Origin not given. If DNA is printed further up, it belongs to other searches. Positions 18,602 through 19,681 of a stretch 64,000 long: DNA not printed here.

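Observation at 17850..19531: GC-shifted ORFan with multi-hairpin leader behind a 0.9-kb word-repetitive non-coding block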

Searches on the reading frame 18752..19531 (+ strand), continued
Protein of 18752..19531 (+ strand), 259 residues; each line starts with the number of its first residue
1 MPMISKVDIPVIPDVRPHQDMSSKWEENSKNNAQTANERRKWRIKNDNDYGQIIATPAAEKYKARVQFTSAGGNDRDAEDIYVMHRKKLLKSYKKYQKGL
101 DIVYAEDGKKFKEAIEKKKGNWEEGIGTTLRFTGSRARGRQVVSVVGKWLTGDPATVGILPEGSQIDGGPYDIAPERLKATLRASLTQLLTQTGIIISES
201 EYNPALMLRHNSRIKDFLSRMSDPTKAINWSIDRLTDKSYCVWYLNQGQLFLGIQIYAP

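Call 55: search_protein_families(library=phrogs, proteins=[L004:6994-8205:+, L003:3195-4166:+, L004:4083-4772:+, L004:4882-5574:+, L003:4319-5698:+, L003:5716-6201:+, L004:8547-9617:+], max_evalue=0.01)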
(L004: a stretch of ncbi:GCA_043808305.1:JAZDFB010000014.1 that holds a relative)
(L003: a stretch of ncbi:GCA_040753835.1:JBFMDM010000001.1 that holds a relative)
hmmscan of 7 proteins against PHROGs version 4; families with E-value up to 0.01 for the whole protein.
L004:6994-8205:+ (404 aa): 18 families
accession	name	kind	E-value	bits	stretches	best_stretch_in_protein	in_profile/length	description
phrog_892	-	tail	4.5e-39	135.6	4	10-68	348-406/782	tail fiber protein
phrog_28766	-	tail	1.8e-27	96.9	3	88-178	127-217/472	tail fiber protein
phrog_13518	-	unknown function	3e-24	86.2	1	12-257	157-397/1230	-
phrog_21412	-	tail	1.8e-18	66.7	2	94-179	168-253/1452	tail fiber protein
phrog_7660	-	tail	3.8e-18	65.7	2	73-173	436-534/1656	tail fiber protein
phrog_32822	-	head and packaging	8.8e-18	64.4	1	21-257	898-1131/1548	virion structural protein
phrog_26466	-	unknown function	3.5e-16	58.4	3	55-123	1812-1880/2337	-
phrog_36443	-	unknown function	1.3e-12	47.4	1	21-252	370-601/1238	-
phrog_2012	-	tail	1.7e-08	35.6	0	118-170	138-191/212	minor tail protein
phrog_38396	-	tail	5.8e-08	31.8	1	77-122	1326-1371/1435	tail protein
phrog_2952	-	tail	7.2e-07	29.5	0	118-153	335-370/488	minor tail protein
phrog_19445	-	head and packaging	2.1e-06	27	1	78-175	720-810/1114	tail tip protein Tal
phrog_29288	-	unknown function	1.1e-05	24.1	0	49-93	1138-1182/1558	-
phrog_35419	-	tail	1.5e-05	25.4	0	30-88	239-299/414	tail fiber protein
phrog_38009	-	tail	0.00077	17.5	0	80-172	949-1041/2075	tail protein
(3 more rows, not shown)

L003:3195-4166:+ (324 aa): 19 families
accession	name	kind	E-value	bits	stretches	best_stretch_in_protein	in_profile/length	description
phrog_892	-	tail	1.4e-36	127.4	3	127-191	345-409/782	tail fiber protein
phrog_28766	-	tail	1.1e-24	87.7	2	87-211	126-249/472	tail fiber protein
phrog_13518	-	unknown function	3.2e-24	86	1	12-189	244-413/1230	-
phrog_26466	-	unknown function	6.1e-24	84.2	2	116-201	1813-1898/2337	-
phrog_21412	-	tail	5.2e-19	68.5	2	82-193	166-277/1452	tail fiber protein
phrog_32822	-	head and packaging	9.6e-16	57.6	1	20-187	907-1074/1548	virion structural protein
phrog_7660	-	tail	3e-11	42.8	2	73-177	436-538/1656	tail fiber protein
phrog_36443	-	unknown function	2.3e-10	40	2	66-125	423-482/1238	-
phrog_7841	-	unknown function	1.5e-09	38.4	1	82-118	173-209/489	-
phrog_35419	-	tail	1e-07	32.6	0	81-118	250-287/414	tail fiber protein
phrog_38396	-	tail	1.3e-07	30.6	2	51-117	1320-1386/1435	tail protein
phrog_29288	-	unknown function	1.4e-07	30.4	1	120-154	1139-1173/1558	-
phrog_8780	-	tail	4.9e-07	29.3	0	54-105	612-664/755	minor tail protein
phrog_2012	-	tail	1.8e-06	29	0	80-124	140-185/212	minor tail protein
phrog_2952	-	tail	4.1e-05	23.8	0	118-151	335-368/488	minor tail protein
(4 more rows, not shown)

L004:4083-4772:+ (230 aa): 0 families

L004:4882-5574:+ (231 aa): 4 families
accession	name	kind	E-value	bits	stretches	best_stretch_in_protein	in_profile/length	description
phrog_4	-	transcription regulation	5.8e-21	75.9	1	75-228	185-335/400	transcriptional repressor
phrog_6201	-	transcription regulation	1.7e-10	41.8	1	143-222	26-105/121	CI-like repressor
phrog_8558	-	unknown function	1.2e-09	39.4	1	144-216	19-96/114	-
phrog_811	-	DNA, RNA and nucleotide metabolism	6.4e-07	30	1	143-223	46-125/140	UmuD-like protein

L003:4319-5698:+ (460 aa): 1 family
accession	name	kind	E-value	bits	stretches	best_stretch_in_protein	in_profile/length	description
phrog_7590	-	unknown function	6.7e-07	30.3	1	231-367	47-184/234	-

L003:5716-6201:+ (162 aa): 21 families
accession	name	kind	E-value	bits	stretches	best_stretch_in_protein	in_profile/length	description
phrog_937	-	other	3.9e-06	28.2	1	87-162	4-84/115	hemolysin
phrog_17025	-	unknown function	6.2e-06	27.6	0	81-129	52-100/103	-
phrog_368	-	unknown function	0.00019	22.4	1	88-157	76-145/239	-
phrog_1244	-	unknown function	0.00036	21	1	107-159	25-77/157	-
phrog_1219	-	tail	0.0006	20.6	0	90-156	75-137/233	tail needle protein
phrog_3999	-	unknown function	0.00077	20.6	0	132-158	80-106/107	-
phrog_4896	-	other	0.00079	20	1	43-160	128-251/291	glycerophosphoryl diester phosphodiesterase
phrog_6188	-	unknown function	0.0013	20.1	0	104-156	56-108/125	-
phrog_3671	-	unknown function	0.0015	19.7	0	79-119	42-82/87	-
phrog_1399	-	unknown function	0.0024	18.5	0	90-123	18-51/58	-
phrog_77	-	DNA, RNA and nucleotide metabolism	0.0029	17.2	1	27-156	650-776/967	SbcC-like subunit of palindrome specific endonuclease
phrog_37338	-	unknown function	0.0036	18.4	0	50-73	27-50/51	-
phrog_788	-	tail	0.0036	18.1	1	30-155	148-274/297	tail protein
phrog_6440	-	unknown function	0.0039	18.2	0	84-153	24-107/186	-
phrog_21949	-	unknown function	0.0039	18.1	0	141-157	15-31/49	-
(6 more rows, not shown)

L004:8547-9617:+ (357 aa): 1 family
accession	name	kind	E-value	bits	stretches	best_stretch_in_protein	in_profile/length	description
phrog_293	-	moron, auxiliary metabolic gene and host takeover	0.0048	15.9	1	184-215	152-183/1058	ABC transporter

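Call 56: search_protein_families(library=pfam, proteins=[L004:6994-8205:+, L003:3195-4166:+, L004:4083-4772:+, L004:4882-5574:+, L003:5716-6201:+], max_evalue=0.01)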
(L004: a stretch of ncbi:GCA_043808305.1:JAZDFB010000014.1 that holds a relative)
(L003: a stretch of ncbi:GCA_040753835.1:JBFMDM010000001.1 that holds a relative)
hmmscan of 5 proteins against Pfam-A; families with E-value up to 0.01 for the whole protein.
L004:6994-8205:+ (404 aa): 0 families

L003:3195-4166:+ (324 aa): 0 families

L004:4083-4772:+ (230 aa): 1 family
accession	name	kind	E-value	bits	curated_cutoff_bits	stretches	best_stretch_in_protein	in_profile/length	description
PF04542.20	Sigma70_r2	-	4.7e-06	26.7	24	1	42-108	2-69/71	Sigma-70 region 2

L004:4882-5574:+ (231 aa): 1 family
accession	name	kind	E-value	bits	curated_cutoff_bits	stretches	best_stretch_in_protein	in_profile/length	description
PF00717.28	Peptidase_S24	-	1.8e-16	60.3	23.3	1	126-219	16-109/116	Peptidase S24-like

L003:5716-6201:+ (162 aa): 28 families (the best 25 are shown)
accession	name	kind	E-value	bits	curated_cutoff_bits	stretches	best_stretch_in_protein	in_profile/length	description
PF08614.16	ATG16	-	7.8e-06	26.6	33.7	0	100-158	73-131/200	Autophagy protein 16 (ATG16)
PF06005.17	ZapB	-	1.4e-05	25.9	31.5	1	55-109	7-61/71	Cell division protein ZapB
PF07926.17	TPR_MLP1_2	-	3.1e-05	24.4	36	1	56-160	19-120/129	TPR/MLP1/MLP2-like protein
PF11559.13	ADIP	-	6.7e-05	23.4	34.3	1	39-126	52-141/151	Afadin- and alpha -actinin-Binding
PF05557.18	MAD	-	8.9e-05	21.5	30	1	31-159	28-155/661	Mitotic checkpoint protein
PF00170.26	bZIP_1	-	9.6e-05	22.9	27.6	0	121-159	25-63/64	bZIP transcription factor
PF09728.14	Taxilin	-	0.00024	20.8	30.3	1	99-156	236-293/302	Myosin-like coiled-coil protein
PF01166.23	TSC22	-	0.00028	21.4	30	0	52-75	14-37/57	TSC-22/dip/bun family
PF04977.20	DivIC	-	0.00048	20.3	28.9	0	123-157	18-53/80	Septum formation initiator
PF11932.13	DUF3450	-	0.00056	19.7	32.6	1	72-150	15-93/241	Protein of unknown function (DUF3450)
PF23991.1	DUF7310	-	0.00058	20.7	40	1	109-158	4-52/83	Coiled-coil region of unknown function (DUF7310)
PF00038.26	Filament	-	0.0006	20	40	1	16-153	119-255/313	Intermediate filament protein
PF07889.17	DUF1664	-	0.0008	19.9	34.6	0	90-158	55-123/124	Protein of unknown function (DUF1664)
PF08647.16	BRE1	-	0.0011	19.5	27.9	1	52-129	17-94/95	BRE1 E3 ubiquitin ligase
PF12795.12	MscS_porin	-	0.0011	19.1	34.4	0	25-118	117-215/238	Mechanosensitive ion channel porin domain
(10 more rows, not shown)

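Call 59: search_protein_families(library=pfam, proteins=[L018:3021-3635:+, L022:3136-3708:+, L022:2207-2992:+, L017:687-2702:+, L016:2503-3783:+, L019:2834-3583:+, L014:2037-3479:+], max_evalue=0.01)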
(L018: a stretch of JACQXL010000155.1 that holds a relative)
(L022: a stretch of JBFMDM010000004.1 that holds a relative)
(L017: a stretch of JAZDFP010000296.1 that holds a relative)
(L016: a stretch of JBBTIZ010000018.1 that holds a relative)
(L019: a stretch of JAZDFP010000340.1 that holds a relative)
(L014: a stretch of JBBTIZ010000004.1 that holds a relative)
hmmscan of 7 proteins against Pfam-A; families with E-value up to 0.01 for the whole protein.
L018:3021-3635:+ (205 aa): 0 families

L022:3136-3708:+ (191 aa): 0 families

L022:2207-2992:+ (262 aa): 0 families

L017:687-2702:+ (672 aa): 1 family
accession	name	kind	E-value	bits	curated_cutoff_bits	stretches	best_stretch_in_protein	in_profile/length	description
PF06508.19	QueC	-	1.9e-08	34.5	22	1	283-361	133-206/210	Queuosine biosynthesis protein QueC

L016:2503-3783:+ (427 aa): 31 families (the best 25 are shown)
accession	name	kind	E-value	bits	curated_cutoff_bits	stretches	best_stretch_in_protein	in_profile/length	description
PF00515.34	TPR_1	-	3.5e-39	131.5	27.8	4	214-246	2-34/34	Tetratricopeptide repeat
PF07719.23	TPR_2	-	7.6e-38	125.9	27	5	214-246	2-34/34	Tetratricopeptide repeat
PF13181.12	TPR_8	-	1.3e-29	100.2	25.7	3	214-245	2-33/34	Tetratricopeptide repeat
PF13432.12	TPR_16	-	4.1e-29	101.1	32.7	4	220-276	4-60/65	Tetratricopeptide repeat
PF13431.12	TPR_17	-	1.7e-26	90.7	24.4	3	201-233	1-33/34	Tetratricopeptide repeat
PF14559.12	TPR_19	-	3.8e-26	91.6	25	4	193-246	5-58/68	Tetratricopeptide repeat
PF13414.12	TPR_11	-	4.1e-26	90.8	26.8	3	186-227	1-42/42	TPR repeat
PF13424.12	TPR_12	-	1.2e-25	89.9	30.1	3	352-421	7-77/77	Tetratricopeptide repeat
PF13428.12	TPR_14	-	1.5e-23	81.3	23.5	3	214-253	2-41/44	Tetratricopeptide repeat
PF13174.12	TPR_6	-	2.8e-14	53.1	26.3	0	214-241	1-28/33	Tetratricopeptide repeat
PF12895.13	ANAPC3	-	5.3e-14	52.7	27.2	2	193-270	3-79/82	Anaphase-promoting complex, cyclosome, subunit 3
PF13374.12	TPR_10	-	5.5e-14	52.1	27.5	1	219-239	8-28/42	Tetratricopeptide repeat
PF13176.12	TPR_7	-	4.1e-13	48.7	27.9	0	215-241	1-29/36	Tetratricopeptide repeat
PF23914.1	TPR_CcmH_CycH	-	1.6e-12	48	42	1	186-272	57-146/158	Cytochrome c-type biogenesis protein H TPR domain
PF09976.15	TPR_21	-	6e-08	33.1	25.5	0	325-379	122-177/193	Tetratricopeptide repeat-like domain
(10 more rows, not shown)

L019:2834-3583:+ (250 aa): 2 families
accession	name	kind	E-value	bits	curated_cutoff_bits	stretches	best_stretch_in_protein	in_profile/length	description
PF13365.12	Trypsin_2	-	2.7e-17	64.3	27.6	1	64-211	1-144/144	Trypsin-like peptidase domain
PF00089.32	Trypsin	-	5.2e-06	26.9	20.6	0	193-222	177-203/220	Trypsin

L014:2037-3479:+ (481 aa): 9 families
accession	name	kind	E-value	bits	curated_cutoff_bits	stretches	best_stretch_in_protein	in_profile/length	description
PF00158.32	Sigma54_activat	-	1.3e-61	207.6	20.2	1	178-343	2-167/168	Sigma-54 interaction domain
PF25601.1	AAA_lid_14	-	2.3e-18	66.2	27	1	349-420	1-71/87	AAA+ ATPase lid domain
PF14532.12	Sigma54_activ_2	-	5.6e-17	62.7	25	1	197-348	20-138/138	Sigma-54 interaction domain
PF02954.25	HTH_8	-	1.1e-09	38.3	22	1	437-477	2-42/42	Bacterial regulatory protein, Fis family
PF07728.20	AAA_5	-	9.5e-07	29.3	22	1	200-320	1-124/139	AAA domain (dynein-related subfamily)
PF07724.20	AAA_2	-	1e-05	26.1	27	1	201-329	6-134/166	AAA domain (Cdc48 subfamily)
PF01078.27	Mg_chelatase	-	4e-05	23.5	20.3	1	175-321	3-160/207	Magnesium chelatase, subunit ChlI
PF00004.35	AAA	-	0.0002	22.2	21.2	1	201-330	1-119/131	ATPase family associated with various cellular activities (AAA)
PF07726.17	AAA_3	-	0.0025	18.1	27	1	201-318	2-111/131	ATPase family associated with various cellular activities (AAA)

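Call 71: predict_structure(alignment_id=A4)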
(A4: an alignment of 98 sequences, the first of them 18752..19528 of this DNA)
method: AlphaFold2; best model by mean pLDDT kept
length: 259 residues; sequences in the alignment: 98
mean_pLDDT: 96.0   pTM: 0.86
mean pLDDT of the five models: 96.0, 95.9, 95.8, 95.7, 95.2
residues with pLDDT >= 90: 243; 70-90: 12; 50-70: 4; < 50: 0
segments of 3 or more residues with pLDDT < 50: none
pLDDT, mean of each block of 10 residues (from residue 1): 95 96 97 98 98 98 83 79 96 98 97 98 96 94 98 98 98 98 98 98 98 98 97 98 98 97
secondary structure, 60 per line:
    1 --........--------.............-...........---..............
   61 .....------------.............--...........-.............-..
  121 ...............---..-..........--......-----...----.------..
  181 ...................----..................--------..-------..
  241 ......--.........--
elements in order: E3-10 H19-31 H33-43 H47-65 H78-90 H93-103 H105-117 H119-133 H142-150 H154-159 E165-167 H179-199 H204-221 E239-246 E249-257

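Call 76: find_homologous_proteins(query=A4, max_evalue=0.001)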
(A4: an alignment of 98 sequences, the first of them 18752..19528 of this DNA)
Query A4 (98 sequences) (259 aa, profile of the alignment): 34 proteins with E <= 0.001 among 7901 candidates.
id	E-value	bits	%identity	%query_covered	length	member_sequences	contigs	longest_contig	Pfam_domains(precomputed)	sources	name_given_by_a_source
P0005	5.9e-90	319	57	98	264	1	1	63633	-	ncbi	ncbi:MAG: hypothetical protein AB1599_00290 [Planctomycetota bacterium]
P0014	1.2e-88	315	55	98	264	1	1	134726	-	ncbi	ncbi:MAG: hypothetical protein V1701_01285 [Planctomycetota bacterium]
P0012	2.4e-88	314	52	99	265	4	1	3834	-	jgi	-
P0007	2.7e-87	310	54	98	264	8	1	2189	-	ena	-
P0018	1.3e-86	308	53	98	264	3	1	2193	-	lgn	-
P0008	3.7e-86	306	53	98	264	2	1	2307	-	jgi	jgi:hypothetical protein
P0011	4.7e-86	306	55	98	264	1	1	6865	-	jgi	jgi:hypothetical protein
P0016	1.3e-85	305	54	98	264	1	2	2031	-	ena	-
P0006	3.3e-85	303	54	98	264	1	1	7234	-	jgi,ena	-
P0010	1.7e-84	301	55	98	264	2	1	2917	-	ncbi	-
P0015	1.7e-84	301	54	98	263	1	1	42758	-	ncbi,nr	ncbi:MAG: hypothetical protein HY762_06215 [Planctomycetes bacterium]|nr:hypothetical protein [Planc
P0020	2.3e-83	297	51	98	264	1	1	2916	-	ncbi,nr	ncbi:MAG: hypothetical protein HY762_01205 [Planctomycetes bacterium]|nr:hypothetical protein [Planc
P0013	1.0e-82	295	53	98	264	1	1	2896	-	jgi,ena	-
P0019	1.1e-82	295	51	99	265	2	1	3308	-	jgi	-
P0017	1.3e-82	295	52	100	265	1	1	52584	-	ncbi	ncbi:MAG: hypothetical protein AB1599_00900 [Planctomycetota bacterium]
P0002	3.4e-81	290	85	100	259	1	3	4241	-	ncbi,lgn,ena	ncbi:MAG: hypothetical protein AAB019_07240 [Planctomycetota bacterium]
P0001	1.3e-78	282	98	100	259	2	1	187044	-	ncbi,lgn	ncbi:MAG: hypothetical protein V1871_04750 [Planctomycetota bacterium]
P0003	2.5e-77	278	77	100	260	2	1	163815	-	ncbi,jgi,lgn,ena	ncbi:MAG: hypothetical protein WC980_06200 [Candidatus Brocadiia bacterium]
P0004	8.0e-76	273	74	100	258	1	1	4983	-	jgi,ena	-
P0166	4.1e-41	159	22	76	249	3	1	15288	-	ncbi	ncbi:MAG: hypothetical protein QW734_04655 [Candidatus Bathyarchaeia archaeon]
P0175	6.6e-41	158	20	76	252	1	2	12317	-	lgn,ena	-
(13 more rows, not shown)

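Call 77: find_encoding_contigs(protein=P0166, flank=8000, max_places=2)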
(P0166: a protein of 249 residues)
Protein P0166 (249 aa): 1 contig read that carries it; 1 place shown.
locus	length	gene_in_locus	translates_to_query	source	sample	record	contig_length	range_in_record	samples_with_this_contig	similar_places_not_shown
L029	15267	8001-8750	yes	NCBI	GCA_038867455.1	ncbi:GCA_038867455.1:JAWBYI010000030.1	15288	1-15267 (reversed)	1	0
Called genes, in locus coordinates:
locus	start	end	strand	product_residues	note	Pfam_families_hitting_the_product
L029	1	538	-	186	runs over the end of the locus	?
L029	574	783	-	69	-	-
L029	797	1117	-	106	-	-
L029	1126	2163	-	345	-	-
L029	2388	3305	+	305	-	-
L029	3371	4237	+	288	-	-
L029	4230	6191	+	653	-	-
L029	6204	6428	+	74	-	-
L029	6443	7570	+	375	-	-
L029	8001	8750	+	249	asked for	-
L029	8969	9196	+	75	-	-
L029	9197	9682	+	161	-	-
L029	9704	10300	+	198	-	-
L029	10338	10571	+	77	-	-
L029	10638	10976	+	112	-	-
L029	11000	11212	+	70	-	-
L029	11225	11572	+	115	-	-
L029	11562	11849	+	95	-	-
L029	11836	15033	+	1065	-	PF10102:DUF2341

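Call 78: find_encoding_contigs(protein=P0175, flank=8000, max_places=2)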
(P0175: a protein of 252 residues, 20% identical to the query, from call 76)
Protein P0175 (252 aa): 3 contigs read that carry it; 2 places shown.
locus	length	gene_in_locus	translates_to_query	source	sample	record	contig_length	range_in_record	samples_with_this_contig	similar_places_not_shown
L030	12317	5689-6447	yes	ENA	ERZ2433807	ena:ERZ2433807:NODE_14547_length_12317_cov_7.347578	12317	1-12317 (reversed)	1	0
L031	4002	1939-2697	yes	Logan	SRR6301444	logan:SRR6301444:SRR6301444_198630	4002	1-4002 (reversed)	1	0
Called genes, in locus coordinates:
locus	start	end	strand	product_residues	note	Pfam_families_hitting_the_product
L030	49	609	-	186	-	-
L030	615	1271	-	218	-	PF12705:PDDEXK_1 (weak)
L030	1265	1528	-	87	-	-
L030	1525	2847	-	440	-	-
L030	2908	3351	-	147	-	-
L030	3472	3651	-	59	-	-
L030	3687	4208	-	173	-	-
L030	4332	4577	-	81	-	-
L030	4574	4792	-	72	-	-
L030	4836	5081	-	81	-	-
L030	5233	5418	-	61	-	-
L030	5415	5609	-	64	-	-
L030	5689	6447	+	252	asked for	-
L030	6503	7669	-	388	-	-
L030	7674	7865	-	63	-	-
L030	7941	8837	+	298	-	-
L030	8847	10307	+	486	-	-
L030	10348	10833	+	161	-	-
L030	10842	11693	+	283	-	-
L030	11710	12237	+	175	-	PF18022:Lectin_C_term, PF18021:Agglutinin_C (weak)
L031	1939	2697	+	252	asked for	-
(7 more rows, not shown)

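Call 82: fold_search(model_id=the predicted structure, library=viral)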
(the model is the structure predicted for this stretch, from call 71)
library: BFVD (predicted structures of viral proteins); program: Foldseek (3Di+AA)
matches with E <= 10: 92; with E <= 0.001: 0
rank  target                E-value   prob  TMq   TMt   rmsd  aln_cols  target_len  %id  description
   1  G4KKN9                5.5e-01  0.10  0.18  0.21  19.9       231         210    7  (no name in the UniProt tables at hand)
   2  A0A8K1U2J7            1.0e+00  0.04  0.14  0.04  25.8       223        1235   11  Uncharacterized protein [Riboviria sp.]
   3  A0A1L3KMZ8            1.5e+00  0.03  0.13  0.04  36.7       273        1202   11  Putative glycoprotein [Hubei coleoptera virus 3]
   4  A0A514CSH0            1.6e+00  0.03  0.08  0.07  21.1       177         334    8  Uncharacterized protein [Achromobacter phage Motura]
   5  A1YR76                2.0e+00  0.04  0.09  0.05  14.1        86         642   17  Efp/ld130 fusion protein [Maruca vitrata nucleopolyhedrovirus]
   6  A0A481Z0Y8            2.2e+00  0.03  0.11  0.06  22.5       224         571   11  Major capsid protein [Mimivirus LCMiAC01]
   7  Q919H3                2.3e+00  0.02  0.14  0.08  25.8       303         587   10  CUN104 putative Ld130 envelope fusion protein, similar to AcMNPV ORF23 [Culex nigripalpus nucleopolyhedrovirus (isolate Florida/1997)]
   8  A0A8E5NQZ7            2.5e+00  0.06  0.11  0.15   6.7        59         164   14  (no name in the UniProt tables at hand)
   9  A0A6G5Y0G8            2.8e+00  0.02  0.11  0.08  21.0       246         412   11  (no name in the UniProt tables at hand)
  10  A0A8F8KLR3            2.9e+00  0.04  0.15  0.17  16.1       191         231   13  Uncharacterized protein [Clandestinovirus]
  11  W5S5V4                3.1e+00  0.03  0.17  0.20  17.9       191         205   12  Uncharacterized protein [Pithovirus sibericum]
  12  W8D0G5                3.6e+00  0.11  0.17  0.29  11.6       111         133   13  Uncharacterized protein [Erwinia phage PhiEaH1]
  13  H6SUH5                3.9e+00  0.01  0.13  0.08  21.8       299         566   14  Uncharacterized protein [Campylobacter virus IBB35]
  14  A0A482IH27            4.1e+00  0.03  0.06  0.13  11.2        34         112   18  Uncharacterized protein [Erwinia phage Rebecca]
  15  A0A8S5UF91            4.1e+00  0.02  0.11  0.13  16.6        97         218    9  Uncharacterized protein [Myoviridae sp. ctcyQ27]
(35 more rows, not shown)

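Call 85: find_related_loci(query=A3, collection=viral_contigs, flank=10000)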
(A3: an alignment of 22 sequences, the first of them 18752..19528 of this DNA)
Query A3 (259 aa) in viral_contigs; peptide patterns used: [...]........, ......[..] (x = any residue, [..] = any of these).
85 stretches matched a pattern, but none encodes a relative of the query by tblastn (E <= 1e-3).

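Call 87: find_related_loci(query=P0175, collection=viral_contigs, flank=10000)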
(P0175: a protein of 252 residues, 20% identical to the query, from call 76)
Query P0175 (252 aa) in viral_contigs; peptide patterns used: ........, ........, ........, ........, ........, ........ (x = any residue, [..] = any of these).
2 stretches matched a pattern, but none encodes a relative of the query by tblastn (E <= 1e-3).
